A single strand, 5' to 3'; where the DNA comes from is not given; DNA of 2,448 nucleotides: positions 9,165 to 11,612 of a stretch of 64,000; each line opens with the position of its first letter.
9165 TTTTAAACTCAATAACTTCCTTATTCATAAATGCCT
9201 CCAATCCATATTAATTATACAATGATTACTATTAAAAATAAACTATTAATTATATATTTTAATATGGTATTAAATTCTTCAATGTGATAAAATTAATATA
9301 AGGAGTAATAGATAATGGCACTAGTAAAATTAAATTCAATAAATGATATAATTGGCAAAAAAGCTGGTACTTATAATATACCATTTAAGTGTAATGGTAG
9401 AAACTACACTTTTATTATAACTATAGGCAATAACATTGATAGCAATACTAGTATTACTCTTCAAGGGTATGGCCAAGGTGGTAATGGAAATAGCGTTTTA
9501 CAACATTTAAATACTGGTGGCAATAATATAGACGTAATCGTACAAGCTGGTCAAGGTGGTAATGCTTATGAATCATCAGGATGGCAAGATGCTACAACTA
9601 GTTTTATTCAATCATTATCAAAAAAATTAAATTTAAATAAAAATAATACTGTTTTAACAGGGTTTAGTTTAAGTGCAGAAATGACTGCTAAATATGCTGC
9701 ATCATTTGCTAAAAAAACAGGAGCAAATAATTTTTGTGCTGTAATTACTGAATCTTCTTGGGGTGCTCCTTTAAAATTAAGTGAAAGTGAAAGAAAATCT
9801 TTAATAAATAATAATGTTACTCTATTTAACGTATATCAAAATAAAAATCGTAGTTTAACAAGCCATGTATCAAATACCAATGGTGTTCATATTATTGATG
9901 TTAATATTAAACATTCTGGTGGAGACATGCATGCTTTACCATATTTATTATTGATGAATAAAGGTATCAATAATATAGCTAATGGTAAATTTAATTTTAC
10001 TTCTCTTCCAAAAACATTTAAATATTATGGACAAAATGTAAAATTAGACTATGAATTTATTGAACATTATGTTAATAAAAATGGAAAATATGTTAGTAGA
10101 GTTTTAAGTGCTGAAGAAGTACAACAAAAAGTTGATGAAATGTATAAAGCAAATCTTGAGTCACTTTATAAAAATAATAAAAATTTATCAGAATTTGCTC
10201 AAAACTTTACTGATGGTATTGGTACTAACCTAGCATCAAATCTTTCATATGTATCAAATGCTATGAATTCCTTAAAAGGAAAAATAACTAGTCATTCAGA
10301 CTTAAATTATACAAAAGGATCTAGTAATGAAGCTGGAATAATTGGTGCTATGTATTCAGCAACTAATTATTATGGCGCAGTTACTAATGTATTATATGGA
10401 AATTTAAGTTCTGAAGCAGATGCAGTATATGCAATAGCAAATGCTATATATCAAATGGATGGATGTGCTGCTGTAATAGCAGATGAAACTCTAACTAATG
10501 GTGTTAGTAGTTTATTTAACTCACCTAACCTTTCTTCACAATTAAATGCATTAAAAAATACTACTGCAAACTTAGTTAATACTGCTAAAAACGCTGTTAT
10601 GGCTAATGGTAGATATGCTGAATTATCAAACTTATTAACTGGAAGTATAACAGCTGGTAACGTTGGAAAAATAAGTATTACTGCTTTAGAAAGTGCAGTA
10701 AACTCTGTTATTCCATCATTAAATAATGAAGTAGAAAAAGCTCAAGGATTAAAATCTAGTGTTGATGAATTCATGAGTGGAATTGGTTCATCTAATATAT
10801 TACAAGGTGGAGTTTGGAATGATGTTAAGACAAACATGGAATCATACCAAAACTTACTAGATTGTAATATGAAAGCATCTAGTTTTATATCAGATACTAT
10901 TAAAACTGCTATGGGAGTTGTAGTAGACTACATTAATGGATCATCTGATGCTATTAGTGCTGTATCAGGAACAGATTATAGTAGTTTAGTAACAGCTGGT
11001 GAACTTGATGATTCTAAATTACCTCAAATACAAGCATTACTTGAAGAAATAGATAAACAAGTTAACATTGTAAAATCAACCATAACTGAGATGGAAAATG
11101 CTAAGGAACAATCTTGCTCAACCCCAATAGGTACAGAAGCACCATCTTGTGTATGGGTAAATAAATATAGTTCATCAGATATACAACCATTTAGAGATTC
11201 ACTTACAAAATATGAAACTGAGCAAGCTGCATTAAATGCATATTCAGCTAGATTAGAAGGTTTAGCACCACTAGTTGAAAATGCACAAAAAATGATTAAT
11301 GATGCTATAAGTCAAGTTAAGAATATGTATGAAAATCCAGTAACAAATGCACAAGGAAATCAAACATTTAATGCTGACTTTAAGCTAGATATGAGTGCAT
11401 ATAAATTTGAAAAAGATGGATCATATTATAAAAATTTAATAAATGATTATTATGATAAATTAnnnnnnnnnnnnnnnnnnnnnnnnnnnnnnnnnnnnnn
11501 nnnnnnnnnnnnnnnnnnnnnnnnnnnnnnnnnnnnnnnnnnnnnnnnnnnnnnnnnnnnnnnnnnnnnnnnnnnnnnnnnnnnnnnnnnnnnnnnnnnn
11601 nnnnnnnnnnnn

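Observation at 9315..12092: Two dispersed giant paralogues with no signal peptide, a central LXG/WXG-like helical module and a C-terminal tail anchor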

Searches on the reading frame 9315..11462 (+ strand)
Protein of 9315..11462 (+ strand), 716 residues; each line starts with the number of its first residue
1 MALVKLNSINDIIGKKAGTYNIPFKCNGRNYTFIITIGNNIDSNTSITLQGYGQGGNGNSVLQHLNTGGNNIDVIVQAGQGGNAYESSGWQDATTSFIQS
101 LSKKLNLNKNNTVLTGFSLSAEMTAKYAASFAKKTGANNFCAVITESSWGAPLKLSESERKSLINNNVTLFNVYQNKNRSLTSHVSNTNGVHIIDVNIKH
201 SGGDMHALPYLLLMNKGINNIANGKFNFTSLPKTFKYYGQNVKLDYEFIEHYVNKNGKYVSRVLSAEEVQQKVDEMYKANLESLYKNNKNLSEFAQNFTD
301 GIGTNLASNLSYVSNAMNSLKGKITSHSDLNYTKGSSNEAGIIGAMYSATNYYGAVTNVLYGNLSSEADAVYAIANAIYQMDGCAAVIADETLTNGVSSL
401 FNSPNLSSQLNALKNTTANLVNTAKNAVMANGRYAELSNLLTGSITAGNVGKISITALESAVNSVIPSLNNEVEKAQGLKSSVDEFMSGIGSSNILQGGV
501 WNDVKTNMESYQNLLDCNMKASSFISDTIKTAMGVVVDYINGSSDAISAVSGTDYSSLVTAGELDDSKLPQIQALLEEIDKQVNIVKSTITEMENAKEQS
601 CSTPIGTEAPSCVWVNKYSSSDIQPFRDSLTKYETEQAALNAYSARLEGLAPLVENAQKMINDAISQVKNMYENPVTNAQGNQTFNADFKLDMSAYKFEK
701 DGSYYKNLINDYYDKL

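Call 51: find_homologous_proteins(query=A4, max_evalue=0.001)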
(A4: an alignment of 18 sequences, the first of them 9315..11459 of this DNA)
Query A4 (18 sequences) (715 aa, profile of the alignment): 50 proteins with E <= 0.001 among 8000 candidates.
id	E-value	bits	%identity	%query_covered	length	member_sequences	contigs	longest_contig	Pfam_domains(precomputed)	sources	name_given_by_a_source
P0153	0.0e+0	1019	44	97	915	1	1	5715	-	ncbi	-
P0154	1.6e-295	1001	44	99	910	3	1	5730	-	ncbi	-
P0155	9.8e-295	998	57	100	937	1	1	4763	-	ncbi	-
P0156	1.5e-291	988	58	62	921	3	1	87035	-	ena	-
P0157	8.8e-291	985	54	66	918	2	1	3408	-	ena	-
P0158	3.3e-290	983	55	63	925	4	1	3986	-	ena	-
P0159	2.6e-284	964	43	96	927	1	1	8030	-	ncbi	-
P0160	4.9e-283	959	54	70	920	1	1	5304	-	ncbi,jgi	jgi:hypothetical protein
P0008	1.8e-281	954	90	100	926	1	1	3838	-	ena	-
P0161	7.9e-281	952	97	100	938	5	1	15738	-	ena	-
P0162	2.0e-275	934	56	61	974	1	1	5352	-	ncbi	-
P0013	3.0e-273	927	49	100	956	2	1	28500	-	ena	-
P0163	1.7e-271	921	48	69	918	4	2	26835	PF04886.17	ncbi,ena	-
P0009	1.2e-269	915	52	65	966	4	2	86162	-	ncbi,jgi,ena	-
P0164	2.1e-268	911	66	76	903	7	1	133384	-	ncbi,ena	-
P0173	4.9e-248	844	53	61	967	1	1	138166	-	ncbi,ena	-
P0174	1.4e-242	826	39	96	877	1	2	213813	-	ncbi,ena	-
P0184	1.5e-21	95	41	53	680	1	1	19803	-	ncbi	-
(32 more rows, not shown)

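Call 54: find_encoding_contigs(protein=P0161, flank=10000, max_places=3)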
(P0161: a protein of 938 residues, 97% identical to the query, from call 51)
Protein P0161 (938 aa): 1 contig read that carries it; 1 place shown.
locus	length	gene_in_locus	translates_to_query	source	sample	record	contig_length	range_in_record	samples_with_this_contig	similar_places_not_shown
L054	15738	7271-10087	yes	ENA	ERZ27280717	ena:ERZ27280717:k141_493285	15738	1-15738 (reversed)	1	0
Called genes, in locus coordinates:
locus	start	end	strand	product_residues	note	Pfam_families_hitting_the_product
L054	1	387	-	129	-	?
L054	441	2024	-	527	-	PF05569:Peptidase_M56 (weak), PF01435:Peptidase_M48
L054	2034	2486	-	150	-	PF02580:Tyr_Deacylase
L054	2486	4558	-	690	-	PF13328:HD_4, PF04607:RelA_SpoT, PF02824:TGS, PF19296:RelA_AH (weak), PF28438:RelA_RIS, PF13291:ACT_4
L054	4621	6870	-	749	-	PF21760:SecD_1st, PF22599:SecDF_P1_head, PF02355:SecD_SecF_C, PF07549:Sec_GG, PF02355:SecD_SecF_C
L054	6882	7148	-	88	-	PF13797:Post_transc_reg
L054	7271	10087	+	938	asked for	-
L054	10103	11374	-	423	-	PF00675:Peptidase_M16, PF05193:Peptidase_M16_C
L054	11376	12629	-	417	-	PF05193:Peptidase_M16_C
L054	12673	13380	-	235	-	PF01048:PNP_UDP_1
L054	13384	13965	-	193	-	-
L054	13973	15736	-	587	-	?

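Call 60: search_solved_structures(query=A5, max_evalue=10)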
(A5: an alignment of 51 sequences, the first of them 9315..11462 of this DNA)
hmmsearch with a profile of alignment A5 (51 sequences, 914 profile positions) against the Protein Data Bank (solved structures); distinct sequences matched with E-value up to 10: 21.
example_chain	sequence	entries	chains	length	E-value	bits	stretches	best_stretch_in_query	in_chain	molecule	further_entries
9jo8_A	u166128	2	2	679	0.0056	18.5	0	67-117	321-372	TALE repeat protein targeting mitochondiral ND1-L gene. | TALE repeat protein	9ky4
4osk_A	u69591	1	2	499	0.022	16.6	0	61-117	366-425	Hax3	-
6jw5_A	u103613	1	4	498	0.024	16.4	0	61-112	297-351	TAL effector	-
6jw0_A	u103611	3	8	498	0.029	16.1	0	35-117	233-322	TAL effector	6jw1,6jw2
4gjp_A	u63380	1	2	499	0.031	16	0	61-115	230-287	Hax3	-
4osj_A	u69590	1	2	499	0.057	15.2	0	61-116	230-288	Hax3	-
4osl_A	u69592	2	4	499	0.079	14.7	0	34-116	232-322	Hax3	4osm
6dlc_A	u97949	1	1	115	0.14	13.9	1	544-645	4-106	Designed protein DHD1:234_A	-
6y31_A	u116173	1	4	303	0.21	13.3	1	93-197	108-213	Signal recognition particle 54 kDa protein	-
9x3j_A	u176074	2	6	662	0.34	12.6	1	681-826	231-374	Envelope glycoprotein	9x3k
2h1i_A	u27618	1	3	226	0.38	12.4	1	76-193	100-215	Carboxylesterase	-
6imp_A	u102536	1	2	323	0.46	12.1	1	36-131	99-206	RTX toxin RtxA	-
5j1f_A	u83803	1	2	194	0.56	11.9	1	601-637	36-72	Plectin,Plectin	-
5j1h_A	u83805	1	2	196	0.76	11.4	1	601-635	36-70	Plectin,Plectin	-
2fyh_A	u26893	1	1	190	0.97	11.1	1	503-568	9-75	putative integral membrane transport protein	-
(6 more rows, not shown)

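Call 63: predict_structure(alignment_id=A5)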
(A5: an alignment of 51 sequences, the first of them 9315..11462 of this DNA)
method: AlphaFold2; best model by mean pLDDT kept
length: 716 residues; sequences in the alignment: 51
mean_pLDDT: 87.3   pTM: 0.70
mean pLDDT of the five models: 87.3, 86.7, 86.5, 86.4, 84.6
residues with pLDDT >= 90: 381; 70-90: 280; 50-70: 49; < 50: 6
segments of 3 or more residues with pLDDT < 50: 79-82
pLDDT, mean of each block of 10 residues (from residue 1): 82 85 86 84 79 63 69 74 57 87 85 86 88 90 83 88 94 92 90 95 87 86 85 92 96 89 95 82 79 76 76 91 92 89 93 94 94 92 60 76 89 88 90 90 90 91 93 92 87 79 89 91 95 95 95 94 94 96 96 93 75 90 96 97 96 95 94 83 83 91 93 85
secondary structure, 60 per line:
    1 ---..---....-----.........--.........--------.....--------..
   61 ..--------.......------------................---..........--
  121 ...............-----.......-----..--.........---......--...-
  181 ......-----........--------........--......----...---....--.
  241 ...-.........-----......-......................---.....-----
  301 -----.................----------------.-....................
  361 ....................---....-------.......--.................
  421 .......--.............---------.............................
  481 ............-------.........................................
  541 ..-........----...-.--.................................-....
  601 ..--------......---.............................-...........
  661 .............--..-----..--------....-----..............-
elements in order (helices of 4 or more, strands of 3 or more residues): H9-12 E18-26 E29-37 E46-50 H59-62 E71-77 H90-105 E112-118 H121-135 E141-147 H157-165 E169-174 H181-184 E192-199 H208-215 H218-223 E234-237 E240-243 E245-253 E259-264 H266-287 H291-295 H306-322 H341-380 H384-387 H395-401 H404-427 H430-442 E452-454 H455-492 H500-542 H544-551 E563-565 H566-595 E597-602 E611-616 H620-648 H650-673 H693-696 H702-715
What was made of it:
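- Checked: The AlphaFold2 model of aa 1-716 (pLDDT 87.3) shows the module to be long helices plus two small beta-hairpins (call 63).
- Tried and rejected: It was superseded by the 51-sequence model (call 63).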

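Call 67: fold_search(model_id=the predicted structure, library=pdb)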
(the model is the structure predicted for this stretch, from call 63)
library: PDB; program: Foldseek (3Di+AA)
matches with E <= 10: 1003; with E <= 0.001: 11
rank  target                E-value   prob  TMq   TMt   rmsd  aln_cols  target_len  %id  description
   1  5l2p_A                2.7e-04  1.00  0.22  0.48   8.4       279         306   10  Structure of arylesterase (released 2017-08-09)
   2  4wy5_A                2.9e-04  1.00  0.16  0.33   9.0       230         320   12  Structural analysis of two fungal esterases from Rhizomucor miehei explaining their substrate specificity (released 2015-07-01)
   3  5l2p_C                3.6e-04  1.00  0.22  0.47   9.9       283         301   10  Structure of arylesterase (released 2017-08-09)
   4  5l2p_B                5.6e-04  1.00  0.22  0.46   8.5       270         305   10  Structure of arylesterase (released 2017-08-09)
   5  7z2v_B                6.4e-04  1.00  0.20  0.46   9.1       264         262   10  Ferulic acid esterase variant S114A from Lactobacillus buchneri (released 2022-11-30)
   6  3qbj_A                6.7e-04  1.00  0.17  0.16   6.2       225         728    8  Crystal structure of dipeptidyl peptidase IV in complex with inhibitor (released 2012-01-25)
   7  8pba_A                7.0e-04  1.00  0.17  0.17   6.3       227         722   14  Cryo-EM structure of Caenorhabditis elegans DPF-3 (apo) (released 2024-06-26)
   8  3wl6_A                7.3e-04  1.00  0.18  0.34   9.1       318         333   13  Crystal Structure of pOPH Native (released 2014-09-24)
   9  7y4g_A                8.3e-04  1.00  0.16  0.16   6.8       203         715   15  sit-bound btDPP4 (released 2023-06-14)
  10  7y4f_A                8.7e-04  1.00  0.15  0.15   8.9       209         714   16  bacterial DPP4 (released 2023-06-14)
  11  7xnm_A                9.1e-04  1.00  0.16  0.15   5.7       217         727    8  Structure of porcine dipeptidyl peptidase 4 inhibitory peptide complex (released 2023-05-17)
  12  2onc_B                1.0e-03  1.00  0.16  0.16   5.9       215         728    8  Crystal structure of human DPP-4 (released 2008-03-04)
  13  3wwc                  1.1e-03  1.00  0.20  0.36   9.5       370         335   14  The complex of pOPH_S172A of pNPB (released 2015-04-29)
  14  5lls_A                1.2e-03  1.00  0.16  0.16   6.3       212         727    9  Porcine dipeptidyl peptidase IV in complex with 8-(3-aminopiperidin-1-yl)-7-[(2-bromophenyl)methyl]-1,3-dimethyl-2,3,6 (released 2016-09-14)
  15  9k9n_A                1.2e-03  1.00  0.16  0.16   6.5       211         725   10  Cryo-EM structure of MjHKU4r-CoV-1 receptor-binding domain complexed with human CD26 (released 2025-09-03)
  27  7z2v_A                1.8e-03  1.00  0.17  0.39   6.5       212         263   10  Ferulic acid esterase variant S114A from Lactobacillus buchneri (released 2022-11-30)
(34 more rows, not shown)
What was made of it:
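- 9315..10109 (+): 925-aa protein, aa 1-265: alpha/beta-hydrolase (esterase/lipase-like) head, no signal peptide. Ser118 lies in G-F-S-L-S, and His206 is conserved. Foldseek against PDB: arylesterase 5l2p, feruloyl esterase 7z2v, DPP4 catalytic domain, PHB depolymerase; E about 3e-4, probability 1.0 (call 67).
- On Reverse T7SS lipase toxins (TslA/Tsl2): Foldseek matches esterases and alpha/beta-hydrolases at probability 1.0 (call 67).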

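Call 75: list_cluster_members(proteins=[P0161, P0009, P0164, P0115, P0088, P0104, P0054, P0097, P0085, P0045])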
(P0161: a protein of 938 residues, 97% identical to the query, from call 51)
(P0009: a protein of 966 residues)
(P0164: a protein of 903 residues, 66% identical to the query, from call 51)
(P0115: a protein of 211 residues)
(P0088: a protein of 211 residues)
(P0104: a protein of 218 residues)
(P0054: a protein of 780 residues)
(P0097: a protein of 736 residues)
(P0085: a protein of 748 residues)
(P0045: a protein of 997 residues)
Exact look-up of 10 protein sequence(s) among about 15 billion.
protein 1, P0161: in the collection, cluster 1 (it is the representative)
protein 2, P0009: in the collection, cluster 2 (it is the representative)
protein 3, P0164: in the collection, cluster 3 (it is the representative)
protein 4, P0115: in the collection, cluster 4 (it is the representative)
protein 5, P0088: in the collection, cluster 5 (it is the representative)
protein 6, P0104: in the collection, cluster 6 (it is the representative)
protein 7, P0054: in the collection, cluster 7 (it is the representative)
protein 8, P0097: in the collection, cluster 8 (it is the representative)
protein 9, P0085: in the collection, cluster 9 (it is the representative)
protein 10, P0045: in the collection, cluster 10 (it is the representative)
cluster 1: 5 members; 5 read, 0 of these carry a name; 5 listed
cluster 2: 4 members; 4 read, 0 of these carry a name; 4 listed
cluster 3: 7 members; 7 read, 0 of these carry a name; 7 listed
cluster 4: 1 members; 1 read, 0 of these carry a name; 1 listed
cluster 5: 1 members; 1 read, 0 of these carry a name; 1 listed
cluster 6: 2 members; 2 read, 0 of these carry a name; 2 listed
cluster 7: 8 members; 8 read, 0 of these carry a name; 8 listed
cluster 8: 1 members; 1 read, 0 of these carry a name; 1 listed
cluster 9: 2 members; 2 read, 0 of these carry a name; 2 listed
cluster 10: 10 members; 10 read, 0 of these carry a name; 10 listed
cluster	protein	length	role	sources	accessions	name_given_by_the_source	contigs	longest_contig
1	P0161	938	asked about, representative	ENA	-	-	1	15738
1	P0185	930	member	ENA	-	-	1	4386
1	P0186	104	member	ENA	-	-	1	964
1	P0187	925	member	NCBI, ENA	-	-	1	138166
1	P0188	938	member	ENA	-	-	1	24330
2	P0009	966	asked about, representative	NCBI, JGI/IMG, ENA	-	-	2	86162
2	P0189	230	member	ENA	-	-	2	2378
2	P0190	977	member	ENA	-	-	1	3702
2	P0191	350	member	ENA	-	-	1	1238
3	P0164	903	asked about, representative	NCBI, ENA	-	-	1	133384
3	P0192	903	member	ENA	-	-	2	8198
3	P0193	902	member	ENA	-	-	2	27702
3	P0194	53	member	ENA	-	-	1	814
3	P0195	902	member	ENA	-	-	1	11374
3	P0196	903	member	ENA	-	-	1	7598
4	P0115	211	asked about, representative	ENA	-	-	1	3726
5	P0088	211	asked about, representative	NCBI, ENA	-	-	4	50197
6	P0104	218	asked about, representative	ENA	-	-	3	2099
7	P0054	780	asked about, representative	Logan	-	-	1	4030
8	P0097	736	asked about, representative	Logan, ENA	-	-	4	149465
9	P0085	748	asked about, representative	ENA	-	-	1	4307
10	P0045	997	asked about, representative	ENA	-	-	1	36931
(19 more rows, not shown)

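Call 76: search_protein_families(library=pfam, alignment_id=A5, max_evalue=1)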
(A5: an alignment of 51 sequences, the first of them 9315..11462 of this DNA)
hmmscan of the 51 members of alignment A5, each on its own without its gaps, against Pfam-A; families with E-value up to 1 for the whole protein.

A. member 1, window:9315-11462:+ (716 aa): 2 families
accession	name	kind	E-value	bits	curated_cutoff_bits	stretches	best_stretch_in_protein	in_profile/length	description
PF14551.11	MCM_N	-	0.093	13.6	24.9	1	247-324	6-76/95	MCM N-terminal domain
PF12352.13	V-SNARE_C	-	0.25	12.1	27.1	0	388-426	16-51/66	Snare region anchored in the vesicle membrane C-terminus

B. families by the number of members that match (of 51 scanned): 150 families (the first 25 are shown)
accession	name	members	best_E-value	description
PF19029.5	DUF883_C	14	0.012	DUF883 C-terminal glycine zipper region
PF04740.18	LXG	12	0.00036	LXG domain of WXG superfamily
PF05531.17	NPV_P10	8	0.19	Nucleopolyhedrovirus P10 protein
PF08702.15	Fib_alpha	7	0.0008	Fibrinogen alpha/beta chain family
PF19111.5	DUF5798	7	0.046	Family of unknown function (DUF5798)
PF04886.17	PT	6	3.3e-07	PT disordered repeat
PF04778.17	LMP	6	0.0014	LMP repeated region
PF01496.24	V_ATPase_I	5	0.0008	V-type ATPase 116kDa subunit family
PF19757.4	DUF6244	5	0.03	Family of unknown function (DUF6244)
PF21408.2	MTR4-like_stalk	5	0.069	Exosome RNA helicase MTR4-like, stalk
PF07889.17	DUF1664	5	0.096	Protein of unknown function (DUF1664)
PF13600.11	DUF4140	4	0.014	N-terminal domain of unknown function (DUF4140)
PF02996.22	Prefoldin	4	0.039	Prefoldin subunit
PF16591.11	HBM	4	0.057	Helical bimodular sensor domain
PF12998.12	ING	4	0.11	Inhibitor of growth proteins N-terminal histone-binding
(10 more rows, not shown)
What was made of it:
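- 9315..10109 (+): Three members hit Pfam Esterase weakly (call 76).
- On LXG domain superfamily (Pfam PF04740): 12 of 51 family members give sub-threshold hits, best E 3.6e-4 (call 76).
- On Tail-anchored proteins (DUF883/ElaB type): DUF883_C hits in 14 of 51 members are all below the cut-off (best E 0.012; call 76).
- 14 of 51 members hit DUF883_C, the glycine-zipper anchor of the tail-anchored ElaB/YqjD family, though weakly (best E 0.012; call 76).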

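Call 84: find_encoding_contigs(protein=P0184, flank=10000, max_places=2)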
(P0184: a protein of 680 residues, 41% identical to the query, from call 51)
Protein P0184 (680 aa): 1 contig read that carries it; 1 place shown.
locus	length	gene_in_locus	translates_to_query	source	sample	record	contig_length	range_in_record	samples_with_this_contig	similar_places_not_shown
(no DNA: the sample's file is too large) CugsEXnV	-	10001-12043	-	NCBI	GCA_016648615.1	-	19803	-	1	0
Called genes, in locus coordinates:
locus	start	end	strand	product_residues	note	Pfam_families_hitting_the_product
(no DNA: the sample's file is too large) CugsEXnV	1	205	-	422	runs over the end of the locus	PF00675:Peptidase_M16, PF05193:Peptidase_M16_C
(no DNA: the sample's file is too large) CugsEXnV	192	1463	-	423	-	PF05193:Peptidase_M16_C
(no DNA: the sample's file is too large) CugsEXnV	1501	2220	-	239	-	PF01048:PNP_UDP_1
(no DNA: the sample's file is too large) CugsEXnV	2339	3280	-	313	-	-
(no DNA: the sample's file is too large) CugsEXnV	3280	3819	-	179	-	-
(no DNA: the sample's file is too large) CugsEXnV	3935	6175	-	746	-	PF17854:FtsK_alpha, PF01580:FtsK_SpoIIIE, PF09397:FtsK_gamma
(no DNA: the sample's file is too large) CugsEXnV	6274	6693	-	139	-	PF11381:DUF3185 (faint), PF12158:DUF3592 (weak)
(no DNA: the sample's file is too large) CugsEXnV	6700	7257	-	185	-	PF08207:EFP_N, PF01132:EFP, PF09285:Elong-fact-P_C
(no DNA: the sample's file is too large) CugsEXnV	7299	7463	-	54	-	PF00471:Ribosomal_L33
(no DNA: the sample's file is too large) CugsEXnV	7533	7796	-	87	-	-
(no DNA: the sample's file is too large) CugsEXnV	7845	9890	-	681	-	PF03717:PBP_dimer, PF00905:Transpeptidase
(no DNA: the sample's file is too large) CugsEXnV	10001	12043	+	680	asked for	-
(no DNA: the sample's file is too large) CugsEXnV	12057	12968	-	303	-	PF01261:AP_endonuc_2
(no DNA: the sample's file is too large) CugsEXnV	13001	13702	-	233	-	PF07963:N_methyl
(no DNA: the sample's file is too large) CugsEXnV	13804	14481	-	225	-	PF07963:N_methyl (weak)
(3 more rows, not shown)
